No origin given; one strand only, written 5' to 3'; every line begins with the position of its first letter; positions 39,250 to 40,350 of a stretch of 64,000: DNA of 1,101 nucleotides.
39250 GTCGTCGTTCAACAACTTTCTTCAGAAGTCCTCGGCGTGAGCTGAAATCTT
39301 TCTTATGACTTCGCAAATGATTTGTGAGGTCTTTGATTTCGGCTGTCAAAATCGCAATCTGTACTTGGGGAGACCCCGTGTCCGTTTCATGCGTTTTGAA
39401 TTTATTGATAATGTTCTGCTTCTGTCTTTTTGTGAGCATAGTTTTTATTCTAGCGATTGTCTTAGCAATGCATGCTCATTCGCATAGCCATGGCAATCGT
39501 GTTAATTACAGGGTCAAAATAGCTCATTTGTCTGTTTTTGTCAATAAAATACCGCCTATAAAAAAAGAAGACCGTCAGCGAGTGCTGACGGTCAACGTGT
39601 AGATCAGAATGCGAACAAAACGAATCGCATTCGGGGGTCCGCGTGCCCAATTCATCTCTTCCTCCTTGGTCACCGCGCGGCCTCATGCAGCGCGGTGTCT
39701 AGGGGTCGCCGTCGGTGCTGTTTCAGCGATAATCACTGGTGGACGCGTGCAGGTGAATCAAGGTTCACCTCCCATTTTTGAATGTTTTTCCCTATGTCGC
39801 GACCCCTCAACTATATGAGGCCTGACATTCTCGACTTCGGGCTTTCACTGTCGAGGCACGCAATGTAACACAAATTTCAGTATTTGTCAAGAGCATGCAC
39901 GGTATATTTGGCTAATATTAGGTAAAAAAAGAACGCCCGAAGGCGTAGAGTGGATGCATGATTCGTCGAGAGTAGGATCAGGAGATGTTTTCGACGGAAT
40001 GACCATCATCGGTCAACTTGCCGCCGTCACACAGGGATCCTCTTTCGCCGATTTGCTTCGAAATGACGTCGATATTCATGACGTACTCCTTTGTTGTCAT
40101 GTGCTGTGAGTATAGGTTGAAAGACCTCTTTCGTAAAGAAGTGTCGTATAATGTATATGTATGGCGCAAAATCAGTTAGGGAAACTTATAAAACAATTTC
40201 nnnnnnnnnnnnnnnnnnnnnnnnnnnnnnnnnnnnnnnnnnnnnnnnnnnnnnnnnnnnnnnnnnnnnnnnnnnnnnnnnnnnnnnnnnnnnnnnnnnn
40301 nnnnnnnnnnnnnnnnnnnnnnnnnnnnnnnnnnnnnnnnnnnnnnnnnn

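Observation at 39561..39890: Self-contained ~290-nt structured RNA unit with promoter, closing helix, embedded SD-led 26-codon ORF and terminator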

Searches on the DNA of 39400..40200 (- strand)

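Call 4: search_rna_families(source=window, start=39400, end=40200, threshold=evalue, max_evalue=10, show_alignments=3)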
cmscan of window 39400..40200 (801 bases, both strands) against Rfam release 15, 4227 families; matches with E-value up to 10: 2.
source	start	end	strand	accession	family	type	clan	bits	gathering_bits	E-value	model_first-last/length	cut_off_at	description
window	39519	39595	-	RF01005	MIR530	Gene; miRNA;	-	15.5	85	5.3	53-135/172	no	MIR530 microRNA precursor family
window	39570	39593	-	RF02867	ncS011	Gene; sRNA;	-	10.6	48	4.4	177-200/207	no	Burkholderia sRNA 11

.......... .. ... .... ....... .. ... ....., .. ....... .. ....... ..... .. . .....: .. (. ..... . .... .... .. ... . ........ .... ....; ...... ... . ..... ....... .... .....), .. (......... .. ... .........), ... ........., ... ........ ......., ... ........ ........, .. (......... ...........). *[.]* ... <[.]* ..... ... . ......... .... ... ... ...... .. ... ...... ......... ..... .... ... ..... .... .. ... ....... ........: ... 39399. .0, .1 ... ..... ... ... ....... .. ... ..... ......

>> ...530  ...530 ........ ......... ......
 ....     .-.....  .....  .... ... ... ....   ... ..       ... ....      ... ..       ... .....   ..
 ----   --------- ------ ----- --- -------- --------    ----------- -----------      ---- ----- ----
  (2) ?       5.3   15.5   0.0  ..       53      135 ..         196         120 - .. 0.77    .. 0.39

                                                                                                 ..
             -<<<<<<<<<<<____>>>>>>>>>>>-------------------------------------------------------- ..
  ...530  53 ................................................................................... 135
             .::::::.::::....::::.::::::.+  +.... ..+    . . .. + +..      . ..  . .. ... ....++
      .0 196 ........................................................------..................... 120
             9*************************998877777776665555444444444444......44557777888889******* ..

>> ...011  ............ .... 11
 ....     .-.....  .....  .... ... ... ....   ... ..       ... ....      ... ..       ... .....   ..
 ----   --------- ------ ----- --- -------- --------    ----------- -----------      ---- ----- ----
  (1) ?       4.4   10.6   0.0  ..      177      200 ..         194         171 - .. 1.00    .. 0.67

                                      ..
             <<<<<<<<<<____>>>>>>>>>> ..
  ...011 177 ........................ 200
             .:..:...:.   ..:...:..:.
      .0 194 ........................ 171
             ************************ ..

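Call 20: search_dna_similar(query=window:39540-40160:-, collection=phages, mode=distant, max_evalue=0.01)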
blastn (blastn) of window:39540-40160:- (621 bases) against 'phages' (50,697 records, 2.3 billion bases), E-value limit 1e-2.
No match.

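Call 21: search_dna_similar(query=window:39540-40160:-, collection=plasmids, mode=distant, max_evalue=0.01)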
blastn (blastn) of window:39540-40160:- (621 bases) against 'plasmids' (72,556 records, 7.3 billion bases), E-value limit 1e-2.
No match.
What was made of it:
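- Tried and rejected: blastn against phage and plasmid collections (calls 20, 21).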

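Call 37: search_rna_families(source=window, start=39630, end=39866, threshold=evalue, max_evalue=10, show_alignments=5)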
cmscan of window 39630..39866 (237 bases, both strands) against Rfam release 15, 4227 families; matches with E-value up to 10: 1.
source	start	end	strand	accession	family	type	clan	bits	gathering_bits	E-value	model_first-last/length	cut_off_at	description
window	39796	39845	+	RF01116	Yfr1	Gene; sRNA;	-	11.6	38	7.3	1-59/59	no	Cyanobacterial functional RNA 1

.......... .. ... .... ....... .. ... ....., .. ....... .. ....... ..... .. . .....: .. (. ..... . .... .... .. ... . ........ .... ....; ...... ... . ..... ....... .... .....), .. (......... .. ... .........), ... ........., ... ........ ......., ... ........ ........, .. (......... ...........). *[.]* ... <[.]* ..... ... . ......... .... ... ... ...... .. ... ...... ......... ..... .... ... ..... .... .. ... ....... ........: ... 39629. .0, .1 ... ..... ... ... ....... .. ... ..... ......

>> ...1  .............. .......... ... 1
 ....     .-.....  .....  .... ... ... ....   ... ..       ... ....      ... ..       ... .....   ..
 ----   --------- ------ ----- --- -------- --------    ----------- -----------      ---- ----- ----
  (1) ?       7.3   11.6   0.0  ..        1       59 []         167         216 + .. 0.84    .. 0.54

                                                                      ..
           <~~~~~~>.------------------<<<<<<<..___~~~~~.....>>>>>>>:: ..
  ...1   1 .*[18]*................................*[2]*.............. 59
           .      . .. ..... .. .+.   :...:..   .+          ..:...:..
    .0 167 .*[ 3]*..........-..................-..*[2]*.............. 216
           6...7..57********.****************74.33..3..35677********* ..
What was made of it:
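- On Bacterial RNase P RNA: No hit at E<=10 on 801 nt (call 4) or on 237 nt with lax filters (call 37).
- Tried and rejected: E<=10 on 801 nt and on 237 nt (calls 4, 37).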

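Call 49: build_rna_model(alignment_id=A1, structure=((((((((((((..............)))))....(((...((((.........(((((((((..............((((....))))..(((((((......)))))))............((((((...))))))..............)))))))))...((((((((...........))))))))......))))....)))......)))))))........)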
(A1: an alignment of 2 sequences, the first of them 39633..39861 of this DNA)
Model R1 built from alignment A1 (2 sequences, 229 columns); structure: as given.
model positions 229; base pairs 53; branch points 4; effective number of sequences 0.76; information 0.59 bits per position. Calibrated on 0.2 Mb of random sequence (short: E-values are rough).
structure used (alignment columns):
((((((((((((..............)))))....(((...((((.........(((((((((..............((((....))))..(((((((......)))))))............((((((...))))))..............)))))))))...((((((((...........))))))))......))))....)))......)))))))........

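Call 50: search_with_rna_model(model_id=R1, sources=[window, L083, L086, L087, L090, L091, L092, L093, L094, L095, L096, L097, L098, L099, L100, L101, L102, L103, L104, L105, L106, L107, L108, L109, L110, L111, L112, L113, L114, L115, L116, L117, L118, L119, L120, L121, L122, L123, L124, L125, L126, L127, L128, L129, L130, L131, L132, L133, L134, L135, L136, L137, L138, L139, L140, L141, L142, L143, L144, L145, L146, L147, L148, L149, L150, L151, L152, L153, L154, L155, L156, L157, L158, L159, L160, L161, L162, L163, L164, L165, L166, L167, L168, L169], max_evalue=10)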
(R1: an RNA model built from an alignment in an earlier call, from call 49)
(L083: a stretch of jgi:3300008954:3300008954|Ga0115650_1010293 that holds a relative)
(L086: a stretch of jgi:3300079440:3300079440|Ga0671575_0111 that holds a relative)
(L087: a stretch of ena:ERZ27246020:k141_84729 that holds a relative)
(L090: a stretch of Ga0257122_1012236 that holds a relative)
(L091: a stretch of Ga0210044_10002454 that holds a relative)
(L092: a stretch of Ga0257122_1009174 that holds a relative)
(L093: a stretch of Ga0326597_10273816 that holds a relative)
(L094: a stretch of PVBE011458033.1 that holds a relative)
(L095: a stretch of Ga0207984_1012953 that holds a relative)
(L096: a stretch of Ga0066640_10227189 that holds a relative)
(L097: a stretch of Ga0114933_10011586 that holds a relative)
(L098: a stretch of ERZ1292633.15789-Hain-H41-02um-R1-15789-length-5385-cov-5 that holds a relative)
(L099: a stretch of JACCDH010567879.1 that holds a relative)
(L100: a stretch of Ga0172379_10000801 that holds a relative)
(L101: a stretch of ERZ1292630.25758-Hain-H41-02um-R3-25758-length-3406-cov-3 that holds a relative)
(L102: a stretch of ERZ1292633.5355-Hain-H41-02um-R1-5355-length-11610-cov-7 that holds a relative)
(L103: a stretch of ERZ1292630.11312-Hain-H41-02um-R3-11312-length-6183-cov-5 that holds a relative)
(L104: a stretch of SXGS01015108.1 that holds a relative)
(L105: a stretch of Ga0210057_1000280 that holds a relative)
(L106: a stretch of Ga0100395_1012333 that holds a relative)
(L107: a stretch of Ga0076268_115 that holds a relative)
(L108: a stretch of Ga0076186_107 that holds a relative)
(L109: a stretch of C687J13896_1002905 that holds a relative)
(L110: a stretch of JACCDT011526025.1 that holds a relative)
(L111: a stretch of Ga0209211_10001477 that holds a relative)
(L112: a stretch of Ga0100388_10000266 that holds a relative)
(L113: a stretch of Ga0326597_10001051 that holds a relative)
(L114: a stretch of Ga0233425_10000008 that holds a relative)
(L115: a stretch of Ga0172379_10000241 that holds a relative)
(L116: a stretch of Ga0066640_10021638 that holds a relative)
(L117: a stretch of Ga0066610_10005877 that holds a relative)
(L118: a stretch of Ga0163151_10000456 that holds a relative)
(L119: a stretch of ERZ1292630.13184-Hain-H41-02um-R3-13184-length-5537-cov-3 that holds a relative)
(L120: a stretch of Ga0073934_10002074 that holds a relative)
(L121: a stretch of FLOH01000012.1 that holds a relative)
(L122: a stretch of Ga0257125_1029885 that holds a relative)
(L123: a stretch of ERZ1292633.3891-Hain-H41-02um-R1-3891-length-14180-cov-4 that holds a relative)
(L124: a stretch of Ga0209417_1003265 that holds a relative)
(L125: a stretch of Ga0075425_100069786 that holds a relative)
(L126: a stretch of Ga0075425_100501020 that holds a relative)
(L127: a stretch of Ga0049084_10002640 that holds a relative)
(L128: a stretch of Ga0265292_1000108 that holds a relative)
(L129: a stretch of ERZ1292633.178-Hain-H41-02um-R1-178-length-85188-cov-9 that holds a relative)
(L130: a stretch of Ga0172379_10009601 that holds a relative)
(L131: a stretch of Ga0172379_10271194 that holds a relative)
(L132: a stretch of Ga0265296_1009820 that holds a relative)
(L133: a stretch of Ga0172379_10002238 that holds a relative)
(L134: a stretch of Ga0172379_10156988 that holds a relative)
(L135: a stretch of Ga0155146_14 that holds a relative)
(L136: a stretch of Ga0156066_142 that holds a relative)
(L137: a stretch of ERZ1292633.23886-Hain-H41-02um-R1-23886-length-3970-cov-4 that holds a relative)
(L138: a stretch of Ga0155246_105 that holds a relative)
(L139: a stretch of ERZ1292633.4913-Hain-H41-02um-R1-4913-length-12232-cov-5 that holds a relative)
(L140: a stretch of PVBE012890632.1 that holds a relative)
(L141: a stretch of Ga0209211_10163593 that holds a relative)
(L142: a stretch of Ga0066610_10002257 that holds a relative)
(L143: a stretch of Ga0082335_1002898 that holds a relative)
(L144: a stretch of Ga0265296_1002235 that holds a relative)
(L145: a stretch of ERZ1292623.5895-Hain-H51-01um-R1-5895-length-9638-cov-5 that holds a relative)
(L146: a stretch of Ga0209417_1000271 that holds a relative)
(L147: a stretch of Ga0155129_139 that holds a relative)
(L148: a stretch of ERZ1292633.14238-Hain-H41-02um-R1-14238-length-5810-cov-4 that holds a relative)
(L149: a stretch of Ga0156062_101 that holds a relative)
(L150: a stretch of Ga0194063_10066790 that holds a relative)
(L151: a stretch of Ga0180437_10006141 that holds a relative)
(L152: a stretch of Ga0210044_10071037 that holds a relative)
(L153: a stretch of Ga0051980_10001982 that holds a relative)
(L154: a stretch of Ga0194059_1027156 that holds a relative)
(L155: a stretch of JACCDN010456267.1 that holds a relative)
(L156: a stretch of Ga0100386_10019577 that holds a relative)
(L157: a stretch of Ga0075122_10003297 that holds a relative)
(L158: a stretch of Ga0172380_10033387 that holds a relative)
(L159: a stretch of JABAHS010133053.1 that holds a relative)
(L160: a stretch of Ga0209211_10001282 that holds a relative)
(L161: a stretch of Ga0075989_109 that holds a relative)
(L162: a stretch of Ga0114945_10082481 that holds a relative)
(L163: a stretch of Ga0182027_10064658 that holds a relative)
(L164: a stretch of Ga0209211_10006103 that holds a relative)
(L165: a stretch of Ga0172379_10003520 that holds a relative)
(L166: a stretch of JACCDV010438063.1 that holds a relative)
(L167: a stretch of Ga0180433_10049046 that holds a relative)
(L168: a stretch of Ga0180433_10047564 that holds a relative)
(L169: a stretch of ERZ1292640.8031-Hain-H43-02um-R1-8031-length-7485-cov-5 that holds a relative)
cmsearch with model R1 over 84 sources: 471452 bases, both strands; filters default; matches with E-value up to 10: 8.
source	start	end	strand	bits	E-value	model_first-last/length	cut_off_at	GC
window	39633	39861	-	303.7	9.9e-91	1-229/229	no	0.57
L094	5887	5978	+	6.8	4.5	1-229/229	no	0.51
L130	3566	3588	+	6.3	6.1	167-189/229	no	0.78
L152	97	120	+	6.3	6.2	1-229/229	no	0.62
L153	68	91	+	6.3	6.2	1-229/229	no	0.62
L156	85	108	+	6.3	6.2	1-229/229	no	0.62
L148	2949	2980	-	6.2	6.5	1-229/229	no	0.69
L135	3920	3939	-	6.1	7.2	1-229/229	no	0.8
